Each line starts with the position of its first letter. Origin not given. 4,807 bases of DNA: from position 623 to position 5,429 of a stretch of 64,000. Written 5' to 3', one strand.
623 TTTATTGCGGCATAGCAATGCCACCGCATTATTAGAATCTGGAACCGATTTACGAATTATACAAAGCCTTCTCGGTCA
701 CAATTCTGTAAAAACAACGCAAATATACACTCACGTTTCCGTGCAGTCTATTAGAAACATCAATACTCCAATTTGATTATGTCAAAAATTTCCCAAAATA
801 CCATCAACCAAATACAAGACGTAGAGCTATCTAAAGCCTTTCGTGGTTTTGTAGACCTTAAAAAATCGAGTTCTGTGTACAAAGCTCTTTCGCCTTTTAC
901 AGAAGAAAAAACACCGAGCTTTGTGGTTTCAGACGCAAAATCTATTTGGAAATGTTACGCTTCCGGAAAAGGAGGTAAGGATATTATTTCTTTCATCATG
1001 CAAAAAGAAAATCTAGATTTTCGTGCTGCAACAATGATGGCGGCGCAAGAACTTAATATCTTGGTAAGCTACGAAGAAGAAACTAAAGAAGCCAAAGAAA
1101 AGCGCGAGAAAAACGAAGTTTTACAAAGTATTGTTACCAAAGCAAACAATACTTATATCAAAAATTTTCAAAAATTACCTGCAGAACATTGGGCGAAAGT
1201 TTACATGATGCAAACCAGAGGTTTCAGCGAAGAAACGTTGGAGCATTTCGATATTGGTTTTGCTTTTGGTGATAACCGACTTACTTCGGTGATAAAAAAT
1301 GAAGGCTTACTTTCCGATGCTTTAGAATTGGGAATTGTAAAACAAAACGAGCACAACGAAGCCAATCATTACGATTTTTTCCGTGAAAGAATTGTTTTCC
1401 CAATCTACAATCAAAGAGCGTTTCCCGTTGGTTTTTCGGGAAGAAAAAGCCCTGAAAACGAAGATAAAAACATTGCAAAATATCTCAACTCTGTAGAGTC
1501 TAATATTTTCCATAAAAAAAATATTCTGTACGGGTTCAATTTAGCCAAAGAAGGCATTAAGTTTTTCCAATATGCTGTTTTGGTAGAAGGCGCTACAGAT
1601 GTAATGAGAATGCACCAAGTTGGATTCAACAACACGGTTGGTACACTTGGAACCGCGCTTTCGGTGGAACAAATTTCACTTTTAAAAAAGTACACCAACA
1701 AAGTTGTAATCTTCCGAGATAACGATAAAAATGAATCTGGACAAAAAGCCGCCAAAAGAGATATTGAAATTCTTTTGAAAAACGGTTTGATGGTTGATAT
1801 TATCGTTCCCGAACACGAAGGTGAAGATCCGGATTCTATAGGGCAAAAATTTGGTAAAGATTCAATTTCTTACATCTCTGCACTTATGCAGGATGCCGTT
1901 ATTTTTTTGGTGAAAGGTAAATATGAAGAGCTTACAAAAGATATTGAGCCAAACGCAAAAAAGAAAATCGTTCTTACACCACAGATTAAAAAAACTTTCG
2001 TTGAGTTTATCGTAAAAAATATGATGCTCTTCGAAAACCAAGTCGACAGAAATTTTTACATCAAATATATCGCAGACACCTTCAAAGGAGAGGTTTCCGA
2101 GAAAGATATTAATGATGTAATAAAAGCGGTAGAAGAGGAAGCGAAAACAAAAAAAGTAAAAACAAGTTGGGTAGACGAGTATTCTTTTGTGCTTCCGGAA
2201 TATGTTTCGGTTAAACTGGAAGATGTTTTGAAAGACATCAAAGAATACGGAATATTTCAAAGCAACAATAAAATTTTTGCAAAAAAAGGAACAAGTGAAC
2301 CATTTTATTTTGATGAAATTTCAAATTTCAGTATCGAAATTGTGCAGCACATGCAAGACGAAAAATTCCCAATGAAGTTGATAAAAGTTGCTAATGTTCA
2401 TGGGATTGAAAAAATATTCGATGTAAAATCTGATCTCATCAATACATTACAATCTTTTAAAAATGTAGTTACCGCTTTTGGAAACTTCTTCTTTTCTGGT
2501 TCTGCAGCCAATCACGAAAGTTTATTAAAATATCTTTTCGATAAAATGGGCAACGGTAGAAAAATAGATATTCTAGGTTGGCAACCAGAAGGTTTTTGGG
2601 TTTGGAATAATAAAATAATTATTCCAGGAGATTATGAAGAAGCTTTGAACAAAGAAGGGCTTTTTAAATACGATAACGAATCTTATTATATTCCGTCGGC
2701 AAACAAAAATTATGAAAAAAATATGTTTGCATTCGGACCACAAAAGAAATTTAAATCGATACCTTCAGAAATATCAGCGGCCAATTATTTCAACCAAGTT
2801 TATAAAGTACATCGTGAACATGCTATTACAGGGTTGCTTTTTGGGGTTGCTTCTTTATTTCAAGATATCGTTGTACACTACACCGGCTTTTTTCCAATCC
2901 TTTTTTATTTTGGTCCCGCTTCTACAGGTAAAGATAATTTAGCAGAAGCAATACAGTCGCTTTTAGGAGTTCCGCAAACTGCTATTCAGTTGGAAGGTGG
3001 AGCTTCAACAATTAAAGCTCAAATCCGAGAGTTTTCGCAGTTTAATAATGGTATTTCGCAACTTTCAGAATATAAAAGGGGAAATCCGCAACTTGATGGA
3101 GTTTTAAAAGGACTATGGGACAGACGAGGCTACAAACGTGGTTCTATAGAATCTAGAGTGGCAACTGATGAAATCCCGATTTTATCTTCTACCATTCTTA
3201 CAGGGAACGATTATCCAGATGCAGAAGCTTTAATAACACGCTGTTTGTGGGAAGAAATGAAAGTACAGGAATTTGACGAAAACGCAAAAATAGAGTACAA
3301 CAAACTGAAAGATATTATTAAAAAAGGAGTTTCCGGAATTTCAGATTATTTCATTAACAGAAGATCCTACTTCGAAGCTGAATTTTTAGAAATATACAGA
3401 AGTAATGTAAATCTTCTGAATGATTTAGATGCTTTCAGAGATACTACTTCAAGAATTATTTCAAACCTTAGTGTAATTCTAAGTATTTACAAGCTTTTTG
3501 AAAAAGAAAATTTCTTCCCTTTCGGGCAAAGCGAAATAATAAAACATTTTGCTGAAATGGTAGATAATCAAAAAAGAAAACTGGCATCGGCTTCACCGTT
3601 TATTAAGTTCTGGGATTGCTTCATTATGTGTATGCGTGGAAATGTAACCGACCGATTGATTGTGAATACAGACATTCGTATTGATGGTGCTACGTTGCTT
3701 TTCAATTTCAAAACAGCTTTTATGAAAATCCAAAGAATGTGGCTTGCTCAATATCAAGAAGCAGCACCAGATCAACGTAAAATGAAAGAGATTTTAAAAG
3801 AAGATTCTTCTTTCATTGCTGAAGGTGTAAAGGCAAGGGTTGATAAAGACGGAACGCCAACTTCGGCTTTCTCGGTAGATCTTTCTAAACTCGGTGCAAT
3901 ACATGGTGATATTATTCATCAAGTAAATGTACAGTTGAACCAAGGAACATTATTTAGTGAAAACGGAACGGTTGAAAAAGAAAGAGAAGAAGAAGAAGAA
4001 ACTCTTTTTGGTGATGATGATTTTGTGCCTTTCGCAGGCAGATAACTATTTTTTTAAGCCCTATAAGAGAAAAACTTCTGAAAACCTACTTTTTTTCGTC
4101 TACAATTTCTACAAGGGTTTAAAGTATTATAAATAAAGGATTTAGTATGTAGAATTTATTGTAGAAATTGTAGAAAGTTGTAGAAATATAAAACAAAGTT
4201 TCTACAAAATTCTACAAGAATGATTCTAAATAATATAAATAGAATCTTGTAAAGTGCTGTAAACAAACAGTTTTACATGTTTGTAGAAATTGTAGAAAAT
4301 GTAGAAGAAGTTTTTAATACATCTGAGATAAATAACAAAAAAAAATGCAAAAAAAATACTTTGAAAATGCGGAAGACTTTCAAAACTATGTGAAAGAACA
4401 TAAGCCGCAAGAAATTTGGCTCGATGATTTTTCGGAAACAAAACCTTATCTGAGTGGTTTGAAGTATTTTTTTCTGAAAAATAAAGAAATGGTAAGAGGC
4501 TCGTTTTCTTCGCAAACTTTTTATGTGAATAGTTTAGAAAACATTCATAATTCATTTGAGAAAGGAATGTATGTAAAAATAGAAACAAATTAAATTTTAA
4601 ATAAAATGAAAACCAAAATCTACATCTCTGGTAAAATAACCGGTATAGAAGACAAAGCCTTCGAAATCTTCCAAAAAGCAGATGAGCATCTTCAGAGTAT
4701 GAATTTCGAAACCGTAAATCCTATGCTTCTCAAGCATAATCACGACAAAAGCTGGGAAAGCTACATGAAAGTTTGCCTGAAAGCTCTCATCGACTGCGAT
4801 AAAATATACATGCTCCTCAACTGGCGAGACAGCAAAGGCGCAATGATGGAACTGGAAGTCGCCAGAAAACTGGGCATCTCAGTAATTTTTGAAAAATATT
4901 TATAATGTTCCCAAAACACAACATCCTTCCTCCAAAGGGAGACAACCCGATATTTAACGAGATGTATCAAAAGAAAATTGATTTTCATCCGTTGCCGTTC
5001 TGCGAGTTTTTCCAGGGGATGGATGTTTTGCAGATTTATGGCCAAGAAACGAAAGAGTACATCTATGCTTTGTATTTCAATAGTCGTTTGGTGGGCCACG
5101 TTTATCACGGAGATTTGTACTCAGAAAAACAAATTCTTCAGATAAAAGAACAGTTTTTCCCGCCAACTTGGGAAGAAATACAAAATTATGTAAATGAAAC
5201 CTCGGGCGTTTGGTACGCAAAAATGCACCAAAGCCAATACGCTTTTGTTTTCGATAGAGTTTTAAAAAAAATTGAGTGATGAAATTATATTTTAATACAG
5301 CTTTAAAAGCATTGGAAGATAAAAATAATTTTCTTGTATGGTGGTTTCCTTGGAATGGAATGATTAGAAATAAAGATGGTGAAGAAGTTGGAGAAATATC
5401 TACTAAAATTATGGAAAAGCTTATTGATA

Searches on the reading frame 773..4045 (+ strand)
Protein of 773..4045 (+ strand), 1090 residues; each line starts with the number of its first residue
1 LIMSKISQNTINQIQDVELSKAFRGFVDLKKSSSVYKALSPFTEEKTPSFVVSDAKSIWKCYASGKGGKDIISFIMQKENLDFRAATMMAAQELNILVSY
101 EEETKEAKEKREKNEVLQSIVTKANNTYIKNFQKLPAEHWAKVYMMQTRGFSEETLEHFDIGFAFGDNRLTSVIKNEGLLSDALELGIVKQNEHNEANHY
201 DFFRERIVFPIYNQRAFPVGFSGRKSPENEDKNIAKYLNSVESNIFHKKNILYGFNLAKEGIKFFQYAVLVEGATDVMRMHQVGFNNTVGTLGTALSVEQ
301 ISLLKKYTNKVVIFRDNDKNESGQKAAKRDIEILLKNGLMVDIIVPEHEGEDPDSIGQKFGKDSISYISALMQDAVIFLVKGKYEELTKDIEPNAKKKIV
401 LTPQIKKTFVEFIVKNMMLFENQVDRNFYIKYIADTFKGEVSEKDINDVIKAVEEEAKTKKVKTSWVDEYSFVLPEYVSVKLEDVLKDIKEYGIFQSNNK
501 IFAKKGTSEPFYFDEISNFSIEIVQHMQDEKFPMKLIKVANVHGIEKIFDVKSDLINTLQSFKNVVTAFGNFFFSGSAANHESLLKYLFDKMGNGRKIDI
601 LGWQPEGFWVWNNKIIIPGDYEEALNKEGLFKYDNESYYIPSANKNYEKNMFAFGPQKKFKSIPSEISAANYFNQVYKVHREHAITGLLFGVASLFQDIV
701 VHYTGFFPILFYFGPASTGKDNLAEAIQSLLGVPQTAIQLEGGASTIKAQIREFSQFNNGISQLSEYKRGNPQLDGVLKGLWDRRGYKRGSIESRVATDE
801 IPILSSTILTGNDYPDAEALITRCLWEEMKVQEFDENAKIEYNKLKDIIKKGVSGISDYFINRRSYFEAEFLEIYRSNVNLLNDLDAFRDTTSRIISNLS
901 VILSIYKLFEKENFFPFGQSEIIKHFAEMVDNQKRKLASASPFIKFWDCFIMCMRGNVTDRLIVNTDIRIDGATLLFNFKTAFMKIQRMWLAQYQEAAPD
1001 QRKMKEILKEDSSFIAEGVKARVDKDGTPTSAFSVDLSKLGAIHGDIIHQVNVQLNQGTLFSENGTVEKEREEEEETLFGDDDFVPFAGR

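Call 13: search_protein_families(library=phrogs, proteins=[window:773-4045:+], max_evalue=0.001)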
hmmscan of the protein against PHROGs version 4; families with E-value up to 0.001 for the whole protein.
window:773-4045:+ (1090 aa): 8 families
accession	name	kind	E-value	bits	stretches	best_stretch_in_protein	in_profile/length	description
phrog_22657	-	unknown function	4.4e-215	717.8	2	427-1072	520-1163/1185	-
phrog_6444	-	DNA, RNA and nucleotide metabolism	2.7e-80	271.8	1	5-392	4-386/577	DNA primase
phrog_47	-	DNA, RNA and nucleotide metabolism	5.7e-45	155.2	1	30-394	45-356/947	DNA primase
phrog_18097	-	DNA, RNA and nucleotide metabolism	1e-14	55.6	1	18-161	15-159/199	DNA primase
phrog_11992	-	unknown function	5e-09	37.6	1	37-134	29-121/177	-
phrog_1139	-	DNA, RNA and nucleotide metabolism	6e-09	35.4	1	536-911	389-754/895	DNA primase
phrog_360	-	DNA, RNA and nucleotide metabolism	3.4e-08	34.6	1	32-93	26-86/133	DNA primase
phrog_510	-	DNA, RNA and nucleotide metabolism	0.0001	22.2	0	43-113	51-124/667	DNA primase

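Call 117: find_encoding_contigs(protein=window:773-4045:+, flank=10000, max_places=1)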
Protein window:773-4045:+ (1090 aa): no gene with exactly this product is on record in the collection.

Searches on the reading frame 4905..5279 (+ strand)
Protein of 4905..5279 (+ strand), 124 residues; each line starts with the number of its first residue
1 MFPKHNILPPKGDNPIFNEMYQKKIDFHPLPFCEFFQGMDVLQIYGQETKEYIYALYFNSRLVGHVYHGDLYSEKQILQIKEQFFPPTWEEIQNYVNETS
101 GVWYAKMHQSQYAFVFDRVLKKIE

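Call 119: find_encoding_contigs(protein=window:4905-5279:+, flank=10000, max_places=1)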
Protein window:4905-5279:+ (124 aa): no gene with exactly this product is on record in the collection.
